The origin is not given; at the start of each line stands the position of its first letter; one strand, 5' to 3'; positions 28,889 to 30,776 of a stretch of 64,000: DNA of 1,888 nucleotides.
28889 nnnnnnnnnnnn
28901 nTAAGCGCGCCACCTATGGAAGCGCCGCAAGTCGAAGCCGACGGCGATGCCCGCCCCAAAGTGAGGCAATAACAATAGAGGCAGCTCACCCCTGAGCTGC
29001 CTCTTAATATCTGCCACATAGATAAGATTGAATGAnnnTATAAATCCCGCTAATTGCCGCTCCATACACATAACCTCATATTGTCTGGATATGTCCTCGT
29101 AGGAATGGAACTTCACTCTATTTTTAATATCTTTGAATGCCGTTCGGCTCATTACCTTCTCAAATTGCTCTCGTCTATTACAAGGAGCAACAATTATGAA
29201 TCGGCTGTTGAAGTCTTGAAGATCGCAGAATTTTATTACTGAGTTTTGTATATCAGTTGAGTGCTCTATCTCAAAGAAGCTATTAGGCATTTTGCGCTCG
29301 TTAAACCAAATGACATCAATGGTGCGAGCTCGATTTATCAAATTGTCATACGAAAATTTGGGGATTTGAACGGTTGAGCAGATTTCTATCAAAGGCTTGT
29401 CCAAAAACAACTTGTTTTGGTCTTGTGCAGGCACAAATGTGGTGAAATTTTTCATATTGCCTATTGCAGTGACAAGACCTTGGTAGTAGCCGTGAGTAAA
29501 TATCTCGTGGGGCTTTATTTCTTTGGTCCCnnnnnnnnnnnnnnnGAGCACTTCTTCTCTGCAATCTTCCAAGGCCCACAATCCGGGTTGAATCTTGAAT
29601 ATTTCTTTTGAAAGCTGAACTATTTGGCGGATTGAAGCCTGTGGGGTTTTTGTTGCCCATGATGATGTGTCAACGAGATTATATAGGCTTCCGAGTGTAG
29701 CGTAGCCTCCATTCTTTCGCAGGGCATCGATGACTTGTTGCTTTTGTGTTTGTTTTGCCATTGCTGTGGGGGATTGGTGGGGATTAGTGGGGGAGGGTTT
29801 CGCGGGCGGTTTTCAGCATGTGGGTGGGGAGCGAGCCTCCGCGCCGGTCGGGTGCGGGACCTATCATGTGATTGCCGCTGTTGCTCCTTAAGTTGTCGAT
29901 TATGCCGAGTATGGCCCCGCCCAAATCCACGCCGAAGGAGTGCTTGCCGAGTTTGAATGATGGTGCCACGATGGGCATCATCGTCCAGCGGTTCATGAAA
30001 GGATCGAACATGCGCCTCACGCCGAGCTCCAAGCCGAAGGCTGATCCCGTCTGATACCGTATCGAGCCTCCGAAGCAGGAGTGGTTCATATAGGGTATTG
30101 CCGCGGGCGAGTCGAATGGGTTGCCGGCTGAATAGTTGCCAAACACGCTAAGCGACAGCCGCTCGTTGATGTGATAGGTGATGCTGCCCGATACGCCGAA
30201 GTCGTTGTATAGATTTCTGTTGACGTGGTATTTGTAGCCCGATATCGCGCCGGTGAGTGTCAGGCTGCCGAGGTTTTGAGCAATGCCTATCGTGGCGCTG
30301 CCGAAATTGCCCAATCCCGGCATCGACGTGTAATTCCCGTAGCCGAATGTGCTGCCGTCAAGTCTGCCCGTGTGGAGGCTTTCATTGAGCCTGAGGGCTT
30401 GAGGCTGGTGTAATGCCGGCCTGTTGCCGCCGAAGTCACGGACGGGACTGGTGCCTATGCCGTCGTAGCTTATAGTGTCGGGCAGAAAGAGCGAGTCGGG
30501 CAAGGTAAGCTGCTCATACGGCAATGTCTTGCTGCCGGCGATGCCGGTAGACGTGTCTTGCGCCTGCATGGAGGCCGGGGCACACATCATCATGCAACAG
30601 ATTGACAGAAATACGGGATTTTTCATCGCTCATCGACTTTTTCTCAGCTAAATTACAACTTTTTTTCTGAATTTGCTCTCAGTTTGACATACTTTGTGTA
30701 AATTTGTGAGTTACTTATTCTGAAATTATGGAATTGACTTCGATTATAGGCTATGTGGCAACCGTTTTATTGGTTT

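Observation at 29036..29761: Solitary AT-rich gene: winged-helix (HARE-HTH-like) fused to a restriction-endonuclease-like domain, with no methyltransferase partner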

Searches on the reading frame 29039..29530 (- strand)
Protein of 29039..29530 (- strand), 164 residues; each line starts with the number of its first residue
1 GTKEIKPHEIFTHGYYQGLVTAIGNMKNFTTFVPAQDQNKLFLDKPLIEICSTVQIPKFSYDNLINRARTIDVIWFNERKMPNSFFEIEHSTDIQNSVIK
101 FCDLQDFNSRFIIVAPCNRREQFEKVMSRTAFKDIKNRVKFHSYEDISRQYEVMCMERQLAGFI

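Call 66: search_solved_structures(query=A4, max_evalue=10, show_alignments=2)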
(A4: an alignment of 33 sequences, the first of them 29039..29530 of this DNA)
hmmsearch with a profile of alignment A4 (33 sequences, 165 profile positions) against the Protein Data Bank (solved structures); distinct sequences matched with E-value up to 10: 1.
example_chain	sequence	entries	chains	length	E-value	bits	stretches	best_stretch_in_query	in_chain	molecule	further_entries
8znj_A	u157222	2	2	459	0.34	14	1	87-157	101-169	Piwi domain-containing protein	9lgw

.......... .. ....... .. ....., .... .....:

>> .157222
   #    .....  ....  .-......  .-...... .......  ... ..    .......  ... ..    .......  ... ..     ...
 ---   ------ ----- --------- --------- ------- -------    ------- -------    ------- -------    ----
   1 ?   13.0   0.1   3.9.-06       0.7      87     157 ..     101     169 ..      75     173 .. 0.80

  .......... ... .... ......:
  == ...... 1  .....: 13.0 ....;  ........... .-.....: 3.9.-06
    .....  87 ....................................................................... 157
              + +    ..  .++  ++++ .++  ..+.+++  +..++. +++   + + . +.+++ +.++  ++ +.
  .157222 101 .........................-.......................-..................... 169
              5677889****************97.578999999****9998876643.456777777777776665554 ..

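Call 71: predict_structure(alignment_id=A4)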
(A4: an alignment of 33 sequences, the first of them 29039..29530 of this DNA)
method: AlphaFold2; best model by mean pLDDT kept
length: 164 residues; sequences in the alignment: 33
mean_pLDDT: 93.7   pTM: 0.88
mean pLDDT of the five models: 93.7, 93.4, 92.7, 92.5, 90.8
residues with pLDDT >= 90: 145; 70-90: 7; 50-70: 11; < 50: 1
segments of 3 or more residues with pLDDT < 50: none
pLDDT, mean of each block of 10 residues (from residue 1): 54 94 98 98 96 98 98 98 97 93 97 97 98 98 97 95 71
secondary structure, 60 per line:
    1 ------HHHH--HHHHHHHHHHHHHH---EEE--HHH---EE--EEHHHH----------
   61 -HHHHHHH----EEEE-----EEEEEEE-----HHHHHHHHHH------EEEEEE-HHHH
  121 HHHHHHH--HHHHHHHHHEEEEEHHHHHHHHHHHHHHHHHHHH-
elements in order: H7-10 H13-26 E30-32 H47-50 H62-68 E73-76 E82-88 H94-103 E110-115 H117-127 H130-138 E139-143 H144-163

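Call 73: fold_search(model_id=the predicted structure, library=pdb)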
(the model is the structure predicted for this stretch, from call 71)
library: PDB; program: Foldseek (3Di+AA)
matches with E <= 10: 505; with E <= 0.001: 0
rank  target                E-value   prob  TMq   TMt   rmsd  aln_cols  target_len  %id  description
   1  9f99_C                4.2e-02  0.51  0.33  0.30   9.9       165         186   12  Crystal structure of MUS81-EME1 bound by compound 10. (released 2024-06-19)
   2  1dc1_B                8.0e-02  0.51  0.39  0.24   8.3       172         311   10  RESTRICTION ENZYME BSOBI/DNA COMPLEX STRUCTURE: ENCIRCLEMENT OF THE DNA AND HISTIDINE-CATALYZED HYDROLYSIS WITHIN A CA (released 2001-02-21)
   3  7tcb_C                1.1e-01  0.72  0.30  0.29   4.9        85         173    9  Crystal Structure of the YaeQ Family Protein VPA0551 from Vibrio parahaemolyticus (released 2022-01-05)
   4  7tcb_D                1.5e-01  0.63  0.30  0.29   4.8        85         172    9  Crystal Structure of the YaeQ Family Protein VPA0551 from Vibrio parahaemolyticus (released 2022-01-05)
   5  3c0u_B                1.7e-01  0.44  0.27  0.25   5.0        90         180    9  Crystal structure of E.coli yaeQ protein (released 2008-01-29)
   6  3c0u_A                2.0e-01  0.35  0.25  0.24   5.6        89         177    9  Crystal structure of E.coli yaeQ protein (released 2008-01-29)
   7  4p0q_B                2.3e-01  0.16  0.32  0.21  11.5       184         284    7  Crystal structure of Human Mus81-Eme1 in complex with 5'-flap DNA (released 2014-05-28)
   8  7tcb_A                2.8e-01  0.60  0.31  0.30   6.4        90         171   11  Crystal Structure of the YaeQ Family Protein VPA0551 from Vibrio parahaemolyticus (released 2022-01-05)
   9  2ot9                  3.0e-01  0.54  0.28  0.26   4.0        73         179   14  Crystal structure of YaeQ protein from Pseudomonas syringae (released 2007-03-13)
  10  7tcb_B                3.2e-01  0.51  0.30  0.28   4.2        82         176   10  Crystal Structure of the YaeQ Family Protein VPA0551 from Vibrio parahaemolyticus (released 2022-01-05)
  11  9hjo_A                3.4e-01  0.33  0.30  0.25   6.1       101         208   18  FANCM-FAAP24-dsDNA complex (released 2025-06-11)
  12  2g3w_B                3.6e-01  0.16  0.22  0.21  13.0        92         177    5  The Crystal Structure of YaeQ Protein from Xanthomonas axonopodis pv. citri (released 2007-02-27)
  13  5i2h_B                3.6e-01  0.12  0.27  0.15  18.6       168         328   14  Crystal structure of O-methyltransferase family 2 protein Plim_1147 from Planctomyces limnophilus DSM 3776 complex wit (released 2016-03-02)
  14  8q3y_A                4.1e-01  0.54  0.35  0.15   4.9        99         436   12  Crystal structure of apo Can2 from Thermoanaerobacter brockii (released 2023-11-22)
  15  2iuy_A                5.9e-01  0.38  0.26  0.14   3.8        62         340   11  Crystal structure of AviGT4, a glycosyltransferase involved in Avilamycin A biosynthesis (released 2006-10-11)
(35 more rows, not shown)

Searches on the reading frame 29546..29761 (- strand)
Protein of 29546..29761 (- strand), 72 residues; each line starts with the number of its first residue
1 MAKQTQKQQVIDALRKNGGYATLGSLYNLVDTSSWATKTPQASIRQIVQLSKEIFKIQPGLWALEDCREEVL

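Call 96: search_solved_structures(query=A6, max_evalue=10, show_alignments=3)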
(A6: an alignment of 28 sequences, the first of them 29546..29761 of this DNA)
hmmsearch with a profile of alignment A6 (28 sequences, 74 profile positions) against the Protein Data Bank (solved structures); distinct sequences matched with E-value up to 10: 5.
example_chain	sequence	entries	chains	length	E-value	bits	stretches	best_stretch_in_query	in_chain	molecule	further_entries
3cuq_A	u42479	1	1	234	0.44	13.9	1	9-33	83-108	Vacuolar-sorting protein SNF8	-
5xks_A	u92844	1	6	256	0.47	13.8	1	40-55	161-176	Thermostable monoacylglycerol lipase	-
2zme_A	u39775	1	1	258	0.56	13.5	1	9-33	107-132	Vacuolar-sorting protein SNF8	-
1jfi_A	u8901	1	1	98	0.66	13.3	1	33-59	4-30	Transcription Regulator NC2 alpha chain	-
4n5t_A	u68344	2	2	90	1.1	12.5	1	8-29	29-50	Protein Mdm4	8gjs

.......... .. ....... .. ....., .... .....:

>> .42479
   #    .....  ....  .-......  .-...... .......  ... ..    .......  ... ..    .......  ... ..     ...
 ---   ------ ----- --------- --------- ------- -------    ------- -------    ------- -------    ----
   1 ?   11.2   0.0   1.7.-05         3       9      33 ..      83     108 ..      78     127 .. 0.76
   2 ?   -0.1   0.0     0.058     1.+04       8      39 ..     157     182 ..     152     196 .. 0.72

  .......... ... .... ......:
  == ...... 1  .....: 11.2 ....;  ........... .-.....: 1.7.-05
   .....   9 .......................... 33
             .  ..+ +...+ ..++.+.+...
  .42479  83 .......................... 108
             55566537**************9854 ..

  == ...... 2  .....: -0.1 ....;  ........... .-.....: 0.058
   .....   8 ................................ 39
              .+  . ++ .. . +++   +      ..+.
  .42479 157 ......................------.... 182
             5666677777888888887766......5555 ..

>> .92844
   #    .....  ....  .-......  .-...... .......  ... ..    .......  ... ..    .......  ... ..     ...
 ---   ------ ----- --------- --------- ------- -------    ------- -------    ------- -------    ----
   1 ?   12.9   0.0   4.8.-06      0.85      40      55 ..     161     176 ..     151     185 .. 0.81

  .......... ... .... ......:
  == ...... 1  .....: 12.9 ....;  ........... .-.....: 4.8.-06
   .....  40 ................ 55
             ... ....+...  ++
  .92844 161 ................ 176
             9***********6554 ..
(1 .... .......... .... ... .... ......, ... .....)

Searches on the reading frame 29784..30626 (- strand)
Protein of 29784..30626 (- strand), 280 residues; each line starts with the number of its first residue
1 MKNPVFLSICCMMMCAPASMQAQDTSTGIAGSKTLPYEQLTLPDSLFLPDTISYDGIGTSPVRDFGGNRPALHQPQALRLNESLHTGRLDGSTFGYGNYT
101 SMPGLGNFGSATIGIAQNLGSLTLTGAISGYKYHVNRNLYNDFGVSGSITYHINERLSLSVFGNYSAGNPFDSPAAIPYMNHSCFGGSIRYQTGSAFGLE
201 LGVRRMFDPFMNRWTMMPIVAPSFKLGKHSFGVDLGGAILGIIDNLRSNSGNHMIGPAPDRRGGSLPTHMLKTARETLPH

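Call 20: search_protein_families(library=pfam, proteins=[window:29784-30626:-], max_evalue=0.001)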
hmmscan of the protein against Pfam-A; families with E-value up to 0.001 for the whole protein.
window:29784-30626:- (280 aa): 0 families

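Call 26: find_homologous_proteins(query=window:29784-30626:-, max_evalue=1e-10)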
Query window:29784-30626:- (280 aa): 7 proteins with E <= 1e-10 among 1201 candidates.
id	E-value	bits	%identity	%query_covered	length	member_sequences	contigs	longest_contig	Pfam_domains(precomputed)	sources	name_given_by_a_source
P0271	2.8e-183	626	98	100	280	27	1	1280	-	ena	-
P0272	5.8e-67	244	46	97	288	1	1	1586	-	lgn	-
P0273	2.5e-65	239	45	95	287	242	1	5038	-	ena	-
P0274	8.5e-65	237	52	74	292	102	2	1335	-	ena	-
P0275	1.7e-63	233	46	91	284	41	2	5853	-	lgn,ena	-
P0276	2.5e-58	216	55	63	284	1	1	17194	-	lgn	-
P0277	2.0e-56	210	53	63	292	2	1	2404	-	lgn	-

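Call 28: find_encoding_contigs(protein=P0276, flank=8000, max_places=3)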
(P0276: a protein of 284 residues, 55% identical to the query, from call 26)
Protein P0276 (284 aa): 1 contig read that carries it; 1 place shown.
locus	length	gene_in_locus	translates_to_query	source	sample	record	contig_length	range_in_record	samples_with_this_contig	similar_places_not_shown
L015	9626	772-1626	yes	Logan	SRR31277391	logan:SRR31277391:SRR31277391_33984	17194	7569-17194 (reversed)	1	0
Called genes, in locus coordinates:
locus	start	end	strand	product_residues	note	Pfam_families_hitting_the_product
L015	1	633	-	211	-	?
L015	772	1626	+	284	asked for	-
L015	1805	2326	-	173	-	PF00132:Hexapep (weak), PF25087:GMPPB_C (faint), PF14602:Hexapep_2 (faint), PF25084:LbH_EIF2B (weak), PF00132:Hexapep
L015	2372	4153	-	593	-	PF01321:Creatinase_N, PF16189:Creatinase_N_2, PF00557:Peptidase_M24, PF16188:Peptidase_M24_C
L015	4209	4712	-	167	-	-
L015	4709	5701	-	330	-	PF00248:Aldo_ket_red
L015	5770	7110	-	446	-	PF00206:Lyase_1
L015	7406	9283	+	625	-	PF00890:FAD_binding_2 (faint), PF12831:FAD_oxidored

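Call 29: find_encoding_contigs(protein=P0275, flank=6000, max_places=3)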
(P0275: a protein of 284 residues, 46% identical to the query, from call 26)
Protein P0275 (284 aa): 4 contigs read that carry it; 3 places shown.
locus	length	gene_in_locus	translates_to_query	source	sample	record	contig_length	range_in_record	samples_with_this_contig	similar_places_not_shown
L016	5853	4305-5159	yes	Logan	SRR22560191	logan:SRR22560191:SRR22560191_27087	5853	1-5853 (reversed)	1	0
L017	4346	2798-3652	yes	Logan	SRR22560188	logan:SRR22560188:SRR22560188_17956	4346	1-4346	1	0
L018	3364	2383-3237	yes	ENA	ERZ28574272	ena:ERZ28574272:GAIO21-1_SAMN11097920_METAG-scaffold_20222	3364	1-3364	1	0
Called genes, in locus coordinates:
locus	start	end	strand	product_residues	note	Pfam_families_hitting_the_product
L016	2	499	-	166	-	?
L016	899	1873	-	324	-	PF00480:ROK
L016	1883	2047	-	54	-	-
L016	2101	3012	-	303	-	PF09924:LPG_synthase_C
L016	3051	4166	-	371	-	PF01757:Acyl_transf_3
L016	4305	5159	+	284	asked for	-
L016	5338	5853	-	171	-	?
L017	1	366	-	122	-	?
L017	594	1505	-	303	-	PF09924:LPG_synthase_C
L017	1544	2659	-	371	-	PF01757:Acyl_transf_3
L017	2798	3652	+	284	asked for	-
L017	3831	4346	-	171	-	?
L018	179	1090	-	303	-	PF09924:LPG_synthase_C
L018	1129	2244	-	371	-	PF01757:Acyl_transf_3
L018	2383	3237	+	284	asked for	-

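Call 30: find_encoding_contigs(protein=P0273, flank=6000, max_places=3)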
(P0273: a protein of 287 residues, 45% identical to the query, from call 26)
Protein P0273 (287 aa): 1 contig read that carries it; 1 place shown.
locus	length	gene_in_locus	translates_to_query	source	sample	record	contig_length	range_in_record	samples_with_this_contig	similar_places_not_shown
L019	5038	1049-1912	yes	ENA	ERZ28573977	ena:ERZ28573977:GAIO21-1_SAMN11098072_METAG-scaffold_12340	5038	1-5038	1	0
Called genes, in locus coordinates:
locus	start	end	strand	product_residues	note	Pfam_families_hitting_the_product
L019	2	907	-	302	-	?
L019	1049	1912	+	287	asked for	-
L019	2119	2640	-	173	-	PF00132:Hexapep (weak), PF25087:GMPPB_C (faint), PF14602:Hexapep_2 (faint), PF25084:LbH_EIF2B (weak), PF00132:Hexapep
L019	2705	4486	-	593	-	PF01321:Creatinase_N, PF16189:Creatinase_N_2, PF00557:Peptidase_M24, PF16188:Peptidase_M24_C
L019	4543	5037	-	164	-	?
